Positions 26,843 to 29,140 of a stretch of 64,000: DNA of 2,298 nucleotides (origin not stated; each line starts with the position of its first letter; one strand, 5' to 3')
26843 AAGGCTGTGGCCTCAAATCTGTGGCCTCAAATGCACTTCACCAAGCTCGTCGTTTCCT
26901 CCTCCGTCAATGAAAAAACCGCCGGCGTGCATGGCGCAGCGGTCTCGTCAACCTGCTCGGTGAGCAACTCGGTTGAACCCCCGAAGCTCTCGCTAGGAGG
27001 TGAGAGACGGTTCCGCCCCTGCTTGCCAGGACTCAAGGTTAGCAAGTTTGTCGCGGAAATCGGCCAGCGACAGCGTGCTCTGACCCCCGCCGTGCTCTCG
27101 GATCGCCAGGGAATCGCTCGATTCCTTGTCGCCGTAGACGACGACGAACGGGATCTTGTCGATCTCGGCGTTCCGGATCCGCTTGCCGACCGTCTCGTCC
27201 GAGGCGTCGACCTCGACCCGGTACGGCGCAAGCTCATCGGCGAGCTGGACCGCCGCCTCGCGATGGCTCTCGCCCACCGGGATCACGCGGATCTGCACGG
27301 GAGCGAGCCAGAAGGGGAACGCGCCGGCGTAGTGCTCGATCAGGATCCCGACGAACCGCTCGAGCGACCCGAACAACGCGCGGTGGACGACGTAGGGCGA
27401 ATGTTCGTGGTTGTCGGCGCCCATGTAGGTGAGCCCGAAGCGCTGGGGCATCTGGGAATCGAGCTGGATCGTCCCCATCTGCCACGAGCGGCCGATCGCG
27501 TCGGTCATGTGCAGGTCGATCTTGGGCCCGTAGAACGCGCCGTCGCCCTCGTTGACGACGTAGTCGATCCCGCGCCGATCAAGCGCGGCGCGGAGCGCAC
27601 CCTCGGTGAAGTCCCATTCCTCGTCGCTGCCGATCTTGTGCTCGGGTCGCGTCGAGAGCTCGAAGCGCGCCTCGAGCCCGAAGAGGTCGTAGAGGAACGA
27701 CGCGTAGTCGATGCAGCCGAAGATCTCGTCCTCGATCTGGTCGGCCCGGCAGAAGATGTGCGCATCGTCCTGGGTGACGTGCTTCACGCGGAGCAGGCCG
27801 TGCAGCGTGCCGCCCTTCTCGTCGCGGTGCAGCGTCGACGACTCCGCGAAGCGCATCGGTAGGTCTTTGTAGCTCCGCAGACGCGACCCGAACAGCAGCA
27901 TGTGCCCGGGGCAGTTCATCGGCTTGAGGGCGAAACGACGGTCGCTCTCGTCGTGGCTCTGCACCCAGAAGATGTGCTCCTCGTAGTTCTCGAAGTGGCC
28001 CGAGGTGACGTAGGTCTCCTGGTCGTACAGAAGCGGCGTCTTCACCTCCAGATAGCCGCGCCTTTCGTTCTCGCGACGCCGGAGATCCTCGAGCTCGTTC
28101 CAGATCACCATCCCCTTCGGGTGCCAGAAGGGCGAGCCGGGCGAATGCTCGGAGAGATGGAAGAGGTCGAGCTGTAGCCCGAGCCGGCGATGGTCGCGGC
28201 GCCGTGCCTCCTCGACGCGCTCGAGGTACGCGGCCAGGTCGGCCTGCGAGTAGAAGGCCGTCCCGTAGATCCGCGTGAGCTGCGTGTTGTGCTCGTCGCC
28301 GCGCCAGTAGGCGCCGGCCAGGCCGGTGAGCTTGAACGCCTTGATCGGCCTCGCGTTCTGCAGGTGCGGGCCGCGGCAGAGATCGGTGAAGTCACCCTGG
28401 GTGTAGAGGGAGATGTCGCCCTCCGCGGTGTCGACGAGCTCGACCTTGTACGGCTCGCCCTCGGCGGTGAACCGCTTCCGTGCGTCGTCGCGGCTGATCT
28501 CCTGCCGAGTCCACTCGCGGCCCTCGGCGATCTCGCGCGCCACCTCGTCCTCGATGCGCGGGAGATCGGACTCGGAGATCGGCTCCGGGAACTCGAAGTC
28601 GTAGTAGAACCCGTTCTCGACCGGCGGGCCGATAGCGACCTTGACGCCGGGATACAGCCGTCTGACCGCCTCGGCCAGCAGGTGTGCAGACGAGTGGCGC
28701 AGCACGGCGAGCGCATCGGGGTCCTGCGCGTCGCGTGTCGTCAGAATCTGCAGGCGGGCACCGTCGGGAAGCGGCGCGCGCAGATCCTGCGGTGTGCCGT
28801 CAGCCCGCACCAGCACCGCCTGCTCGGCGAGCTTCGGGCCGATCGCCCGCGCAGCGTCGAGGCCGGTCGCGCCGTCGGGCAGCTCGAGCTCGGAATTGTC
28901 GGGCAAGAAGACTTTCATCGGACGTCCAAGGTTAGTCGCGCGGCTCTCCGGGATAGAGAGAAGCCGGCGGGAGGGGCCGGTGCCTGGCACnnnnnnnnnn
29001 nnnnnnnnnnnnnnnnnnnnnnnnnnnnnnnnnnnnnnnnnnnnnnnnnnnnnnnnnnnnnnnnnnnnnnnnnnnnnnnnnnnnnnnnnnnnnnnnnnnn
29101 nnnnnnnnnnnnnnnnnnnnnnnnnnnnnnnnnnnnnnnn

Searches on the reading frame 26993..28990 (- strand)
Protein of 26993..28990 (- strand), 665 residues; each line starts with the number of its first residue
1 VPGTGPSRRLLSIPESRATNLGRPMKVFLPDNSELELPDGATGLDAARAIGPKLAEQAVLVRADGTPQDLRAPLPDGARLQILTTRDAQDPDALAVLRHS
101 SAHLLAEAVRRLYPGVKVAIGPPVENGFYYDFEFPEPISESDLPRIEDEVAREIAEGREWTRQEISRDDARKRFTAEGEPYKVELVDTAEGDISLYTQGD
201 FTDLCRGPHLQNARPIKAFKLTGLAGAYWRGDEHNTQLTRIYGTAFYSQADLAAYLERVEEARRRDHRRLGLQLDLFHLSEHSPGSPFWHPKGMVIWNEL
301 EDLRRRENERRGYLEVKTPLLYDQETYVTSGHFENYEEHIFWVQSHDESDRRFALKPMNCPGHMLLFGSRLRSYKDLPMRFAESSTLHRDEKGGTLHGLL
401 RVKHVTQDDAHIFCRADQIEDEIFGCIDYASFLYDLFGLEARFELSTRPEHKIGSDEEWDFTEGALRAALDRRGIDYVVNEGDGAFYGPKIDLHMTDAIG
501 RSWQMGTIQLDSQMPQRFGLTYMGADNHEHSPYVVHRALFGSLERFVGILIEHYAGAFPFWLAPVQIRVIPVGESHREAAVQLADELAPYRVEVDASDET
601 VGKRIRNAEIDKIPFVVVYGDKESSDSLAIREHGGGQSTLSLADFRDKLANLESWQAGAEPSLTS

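Call 46: search_protein_families(library=pfam, proteins=[window:26993-28990:-])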
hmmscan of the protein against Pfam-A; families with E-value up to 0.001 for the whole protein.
window:26993-28990:- (665 aa): 4 families
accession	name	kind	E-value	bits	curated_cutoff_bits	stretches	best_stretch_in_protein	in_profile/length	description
PF00587.30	tRNA-synt_2b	-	1.9e-46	158.8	29.3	1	341-554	1-179/179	tRNA synthetase class II core domain (G, H, P, S and T)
PF03129.25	HGTP_anticodon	-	1.6e-14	54.3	21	1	566-651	1-93/94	Anticodon binding domain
PF07973.19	tRNA_SAD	-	2.5e-14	53.4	24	1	193-242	1-44/44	Threonyl and Alanyl tRNA synthetase second additional domain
PF02824.27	TGS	-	1.2e-10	41.7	22.2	1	25-84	1-60/60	TGS domain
